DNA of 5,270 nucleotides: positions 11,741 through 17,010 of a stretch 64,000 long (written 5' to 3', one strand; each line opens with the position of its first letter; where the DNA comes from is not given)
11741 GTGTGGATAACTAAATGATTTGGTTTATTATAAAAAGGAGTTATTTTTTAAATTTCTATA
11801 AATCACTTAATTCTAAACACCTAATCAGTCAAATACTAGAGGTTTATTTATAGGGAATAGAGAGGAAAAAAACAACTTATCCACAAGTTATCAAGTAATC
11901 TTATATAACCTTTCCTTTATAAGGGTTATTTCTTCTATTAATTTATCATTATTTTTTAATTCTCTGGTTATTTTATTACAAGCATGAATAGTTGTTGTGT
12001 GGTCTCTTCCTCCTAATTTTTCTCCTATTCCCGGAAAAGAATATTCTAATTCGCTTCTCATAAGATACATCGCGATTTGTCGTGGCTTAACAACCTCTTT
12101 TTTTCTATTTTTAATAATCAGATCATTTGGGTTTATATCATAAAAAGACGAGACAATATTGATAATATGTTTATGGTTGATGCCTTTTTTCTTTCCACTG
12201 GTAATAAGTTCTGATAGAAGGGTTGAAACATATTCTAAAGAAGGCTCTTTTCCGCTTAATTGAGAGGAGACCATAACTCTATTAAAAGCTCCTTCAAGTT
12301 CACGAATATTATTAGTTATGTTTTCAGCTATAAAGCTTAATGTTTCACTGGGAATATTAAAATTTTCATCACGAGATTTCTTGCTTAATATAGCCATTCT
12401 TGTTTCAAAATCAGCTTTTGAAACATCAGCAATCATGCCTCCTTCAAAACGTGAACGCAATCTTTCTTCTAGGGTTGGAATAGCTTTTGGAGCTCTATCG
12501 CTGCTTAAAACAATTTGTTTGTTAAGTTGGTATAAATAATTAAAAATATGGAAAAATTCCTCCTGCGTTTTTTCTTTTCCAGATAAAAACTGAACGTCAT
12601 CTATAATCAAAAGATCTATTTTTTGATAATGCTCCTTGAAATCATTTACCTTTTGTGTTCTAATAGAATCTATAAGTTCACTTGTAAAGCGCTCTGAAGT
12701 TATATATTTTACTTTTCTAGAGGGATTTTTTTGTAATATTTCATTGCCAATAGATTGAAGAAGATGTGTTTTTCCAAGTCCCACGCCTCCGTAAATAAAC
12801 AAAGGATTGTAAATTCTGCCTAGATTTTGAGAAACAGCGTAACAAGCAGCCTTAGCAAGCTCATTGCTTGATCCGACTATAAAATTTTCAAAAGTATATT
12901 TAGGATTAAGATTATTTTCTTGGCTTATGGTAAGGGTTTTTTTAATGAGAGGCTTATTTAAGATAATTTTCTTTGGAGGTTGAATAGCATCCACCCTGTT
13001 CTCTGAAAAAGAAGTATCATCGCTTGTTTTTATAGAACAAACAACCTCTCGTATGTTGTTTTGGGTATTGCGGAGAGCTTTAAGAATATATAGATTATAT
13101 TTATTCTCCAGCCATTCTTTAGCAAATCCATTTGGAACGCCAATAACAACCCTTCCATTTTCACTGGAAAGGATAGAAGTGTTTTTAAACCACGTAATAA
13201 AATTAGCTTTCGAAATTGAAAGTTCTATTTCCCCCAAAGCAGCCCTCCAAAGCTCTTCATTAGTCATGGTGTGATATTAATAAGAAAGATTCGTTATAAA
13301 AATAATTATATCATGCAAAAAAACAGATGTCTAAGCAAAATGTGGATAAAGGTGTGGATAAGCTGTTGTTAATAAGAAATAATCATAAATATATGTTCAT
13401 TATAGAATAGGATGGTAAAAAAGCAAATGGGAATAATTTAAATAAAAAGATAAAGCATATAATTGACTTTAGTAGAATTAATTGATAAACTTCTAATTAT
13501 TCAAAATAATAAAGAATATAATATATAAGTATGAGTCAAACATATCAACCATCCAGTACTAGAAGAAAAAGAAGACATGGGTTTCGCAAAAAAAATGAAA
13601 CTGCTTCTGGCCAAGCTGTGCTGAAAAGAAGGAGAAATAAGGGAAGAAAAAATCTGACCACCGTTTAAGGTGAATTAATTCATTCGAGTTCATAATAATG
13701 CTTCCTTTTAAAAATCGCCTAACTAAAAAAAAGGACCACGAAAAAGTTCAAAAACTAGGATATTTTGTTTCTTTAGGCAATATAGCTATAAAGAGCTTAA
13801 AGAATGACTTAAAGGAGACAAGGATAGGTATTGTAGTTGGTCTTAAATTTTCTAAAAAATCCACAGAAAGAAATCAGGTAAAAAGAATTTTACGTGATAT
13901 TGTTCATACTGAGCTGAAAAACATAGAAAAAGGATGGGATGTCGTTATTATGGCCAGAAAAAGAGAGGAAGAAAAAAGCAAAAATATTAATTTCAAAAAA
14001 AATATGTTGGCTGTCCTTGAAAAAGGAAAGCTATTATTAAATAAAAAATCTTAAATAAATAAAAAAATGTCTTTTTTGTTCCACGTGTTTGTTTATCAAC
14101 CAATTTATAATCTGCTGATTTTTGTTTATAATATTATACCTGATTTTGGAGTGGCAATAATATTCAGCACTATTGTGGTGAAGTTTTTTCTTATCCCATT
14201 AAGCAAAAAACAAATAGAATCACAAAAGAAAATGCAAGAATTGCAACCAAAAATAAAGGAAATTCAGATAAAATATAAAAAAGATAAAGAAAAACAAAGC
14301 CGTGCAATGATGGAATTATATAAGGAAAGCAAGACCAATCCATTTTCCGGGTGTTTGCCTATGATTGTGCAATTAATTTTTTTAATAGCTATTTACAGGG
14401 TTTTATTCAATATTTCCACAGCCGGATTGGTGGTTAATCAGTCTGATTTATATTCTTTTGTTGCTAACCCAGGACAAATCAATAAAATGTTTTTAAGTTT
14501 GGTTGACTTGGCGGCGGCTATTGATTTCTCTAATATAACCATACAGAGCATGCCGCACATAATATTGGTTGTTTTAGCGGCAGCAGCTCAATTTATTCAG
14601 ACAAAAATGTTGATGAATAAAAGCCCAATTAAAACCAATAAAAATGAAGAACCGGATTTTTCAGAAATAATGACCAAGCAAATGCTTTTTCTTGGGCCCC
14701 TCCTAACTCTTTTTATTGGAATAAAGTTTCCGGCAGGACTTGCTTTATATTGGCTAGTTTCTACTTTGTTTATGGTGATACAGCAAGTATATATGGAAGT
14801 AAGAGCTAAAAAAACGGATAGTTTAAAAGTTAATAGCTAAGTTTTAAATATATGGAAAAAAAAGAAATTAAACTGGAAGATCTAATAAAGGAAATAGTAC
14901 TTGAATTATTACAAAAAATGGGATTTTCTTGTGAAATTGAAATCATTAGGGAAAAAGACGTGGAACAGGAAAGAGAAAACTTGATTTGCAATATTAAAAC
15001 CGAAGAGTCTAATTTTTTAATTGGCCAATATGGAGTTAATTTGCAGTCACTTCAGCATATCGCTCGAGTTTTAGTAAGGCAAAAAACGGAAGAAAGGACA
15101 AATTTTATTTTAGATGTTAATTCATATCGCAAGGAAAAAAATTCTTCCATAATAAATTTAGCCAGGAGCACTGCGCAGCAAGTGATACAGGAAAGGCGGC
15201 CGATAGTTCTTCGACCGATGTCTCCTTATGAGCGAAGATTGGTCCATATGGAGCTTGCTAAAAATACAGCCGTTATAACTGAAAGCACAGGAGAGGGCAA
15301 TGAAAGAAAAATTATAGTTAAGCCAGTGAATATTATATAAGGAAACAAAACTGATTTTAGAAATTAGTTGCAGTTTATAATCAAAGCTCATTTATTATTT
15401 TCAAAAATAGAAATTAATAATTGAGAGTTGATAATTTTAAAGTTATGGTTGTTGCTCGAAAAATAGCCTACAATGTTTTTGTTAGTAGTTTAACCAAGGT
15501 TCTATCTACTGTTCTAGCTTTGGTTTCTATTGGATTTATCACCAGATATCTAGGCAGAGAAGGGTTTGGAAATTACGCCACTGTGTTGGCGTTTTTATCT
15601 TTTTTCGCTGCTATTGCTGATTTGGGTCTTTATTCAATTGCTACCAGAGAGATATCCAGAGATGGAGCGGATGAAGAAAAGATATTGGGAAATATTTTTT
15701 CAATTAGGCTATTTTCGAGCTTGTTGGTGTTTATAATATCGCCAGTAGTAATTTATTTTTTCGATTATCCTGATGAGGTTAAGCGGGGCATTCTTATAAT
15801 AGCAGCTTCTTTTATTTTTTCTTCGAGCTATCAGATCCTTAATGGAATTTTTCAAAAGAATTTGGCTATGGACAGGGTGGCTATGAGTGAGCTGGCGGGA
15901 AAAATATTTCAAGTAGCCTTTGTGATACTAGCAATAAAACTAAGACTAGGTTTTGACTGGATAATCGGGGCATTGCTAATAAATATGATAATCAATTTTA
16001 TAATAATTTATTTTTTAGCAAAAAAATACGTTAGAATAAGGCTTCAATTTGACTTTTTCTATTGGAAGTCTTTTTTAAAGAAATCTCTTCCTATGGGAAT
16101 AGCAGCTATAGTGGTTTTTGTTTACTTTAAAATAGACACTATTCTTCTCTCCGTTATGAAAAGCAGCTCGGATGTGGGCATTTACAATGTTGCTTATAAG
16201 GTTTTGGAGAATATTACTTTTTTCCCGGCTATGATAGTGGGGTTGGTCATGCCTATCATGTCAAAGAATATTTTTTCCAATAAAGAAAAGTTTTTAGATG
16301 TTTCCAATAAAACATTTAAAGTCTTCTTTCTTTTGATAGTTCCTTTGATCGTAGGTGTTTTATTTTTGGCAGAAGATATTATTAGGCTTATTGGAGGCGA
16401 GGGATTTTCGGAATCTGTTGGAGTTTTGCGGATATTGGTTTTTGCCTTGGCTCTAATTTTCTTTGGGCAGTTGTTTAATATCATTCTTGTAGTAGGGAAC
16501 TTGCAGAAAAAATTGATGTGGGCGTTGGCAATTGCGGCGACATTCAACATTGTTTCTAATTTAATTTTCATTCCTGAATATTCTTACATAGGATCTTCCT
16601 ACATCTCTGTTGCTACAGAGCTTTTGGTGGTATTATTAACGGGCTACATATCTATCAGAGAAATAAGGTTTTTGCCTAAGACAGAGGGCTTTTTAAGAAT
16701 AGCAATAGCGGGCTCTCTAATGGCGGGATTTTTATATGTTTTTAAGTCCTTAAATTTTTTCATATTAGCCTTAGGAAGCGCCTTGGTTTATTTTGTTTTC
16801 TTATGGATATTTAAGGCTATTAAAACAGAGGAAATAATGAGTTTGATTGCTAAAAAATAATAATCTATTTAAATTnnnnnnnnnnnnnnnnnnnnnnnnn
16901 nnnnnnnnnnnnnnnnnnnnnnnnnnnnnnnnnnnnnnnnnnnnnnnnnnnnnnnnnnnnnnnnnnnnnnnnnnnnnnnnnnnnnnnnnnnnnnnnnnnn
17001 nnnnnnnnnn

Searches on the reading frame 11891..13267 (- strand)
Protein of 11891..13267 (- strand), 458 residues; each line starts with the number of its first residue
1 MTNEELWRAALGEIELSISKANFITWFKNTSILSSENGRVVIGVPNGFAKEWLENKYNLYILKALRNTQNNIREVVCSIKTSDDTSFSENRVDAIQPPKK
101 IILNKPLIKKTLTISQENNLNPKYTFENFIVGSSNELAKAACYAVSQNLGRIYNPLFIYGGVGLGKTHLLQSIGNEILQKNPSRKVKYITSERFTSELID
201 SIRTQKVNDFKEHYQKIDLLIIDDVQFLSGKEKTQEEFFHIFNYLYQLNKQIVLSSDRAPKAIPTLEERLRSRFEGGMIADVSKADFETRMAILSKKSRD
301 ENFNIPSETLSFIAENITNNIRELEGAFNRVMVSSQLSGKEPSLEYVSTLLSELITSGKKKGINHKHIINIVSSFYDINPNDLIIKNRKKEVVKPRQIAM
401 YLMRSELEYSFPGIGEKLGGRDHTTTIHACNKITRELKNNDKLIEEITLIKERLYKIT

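Call 17: search_protein_families(library=pfam, proteins=[window:11891-13267:-], max_evalue=0.0001)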
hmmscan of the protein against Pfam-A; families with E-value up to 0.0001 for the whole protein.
window:11891-13267:- (458 aa): 7 families
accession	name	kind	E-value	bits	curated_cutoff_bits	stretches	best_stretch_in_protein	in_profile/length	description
PF00308.24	Bac_DnaA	-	1.7e-71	240.1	23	1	120-280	1-161/162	Bacterial DnaA ATPAse domain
PF08299.17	Bac_DnaA_C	-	1.4e-26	92.7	31.5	1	367-433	3-69/69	Bacterial dnaA protein helix-turn-helix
PF11638.13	DnaA_N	-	2.4e-13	50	24.6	1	4-66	1-64/65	DnaA N-terminal domain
PF01695.23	IstB_IS21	-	5.4e-09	36.3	24.1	1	156-257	95-193/238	IstB-like ATP binding protein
PF13401.12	AAA_22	-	3.5e-05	24.6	27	0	206-244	74-110/130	AAA domain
PF13173.12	AAA_14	-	5e-05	23.8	27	0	155-273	4-114/129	AAA domain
PF01637.24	ATPase_2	-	5.3e-05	23.6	33.2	0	153-267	20-126/225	ATPase domain predominantly from Archaea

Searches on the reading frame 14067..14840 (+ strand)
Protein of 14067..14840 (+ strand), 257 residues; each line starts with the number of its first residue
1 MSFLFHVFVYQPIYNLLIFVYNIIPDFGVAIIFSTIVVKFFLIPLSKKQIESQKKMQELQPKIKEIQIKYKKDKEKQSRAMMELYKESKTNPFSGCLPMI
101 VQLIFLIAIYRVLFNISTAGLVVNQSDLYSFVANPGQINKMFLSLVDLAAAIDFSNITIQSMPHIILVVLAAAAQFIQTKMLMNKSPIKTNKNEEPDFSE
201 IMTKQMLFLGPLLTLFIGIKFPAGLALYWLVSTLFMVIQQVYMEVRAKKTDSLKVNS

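Call 17: search_protein_families(library=pfam, proteins=[window:14067-14840:+], max_evalue=0.0001)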
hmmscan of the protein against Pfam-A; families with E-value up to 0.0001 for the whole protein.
window:14067-14840:+ (257 aa): 1 family
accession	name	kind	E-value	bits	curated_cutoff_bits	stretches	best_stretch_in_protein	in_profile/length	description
PF02096.25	60KD_IMP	-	4.9e-51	173.4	35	1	27-243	1-161/163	60Kd inner membrane protein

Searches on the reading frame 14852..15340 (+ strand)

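Call 17: search_protein_families(library=pfam, proteins=[window:14852-15340:+], max_evalue=0.0001)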
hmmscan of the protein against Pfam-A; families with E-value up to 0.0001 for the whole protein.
window:14852-15340:+ (162 aa): 2 families
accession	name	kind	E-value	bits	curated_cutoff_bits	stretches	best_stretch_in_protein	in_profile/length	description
PF01424.28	R3H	-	3.6e-15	56.2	26.8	1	100-158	3-60/60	R3H domain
PF13083.13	KH_KhpA-B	-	2.2e-05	24.7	32.1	1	13-80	5-67/73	KhpA/KhpB, KH domain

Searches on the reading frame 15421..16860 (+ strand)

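Call 17: search_protein_families(library=pfam, proteins=[window:15421-16860:+], max_evalue=0.0001)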
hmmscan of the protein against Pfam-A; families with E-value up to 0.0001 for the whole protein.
window:15421-16860:+ (479 aa): 2 families
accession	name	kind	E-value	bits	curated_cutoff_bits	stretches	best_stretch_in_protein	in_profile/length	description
PF01943.22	Polysacc_synt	-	4.1e-33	115.4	28.2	1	17-283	3-273/274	Polysaccharide biosynthesis protein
PF13440.11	Polysacc_synt_3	-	5.2e-27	95.3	23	1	40-333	2-292/293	Polysaccharide biosynthesis protein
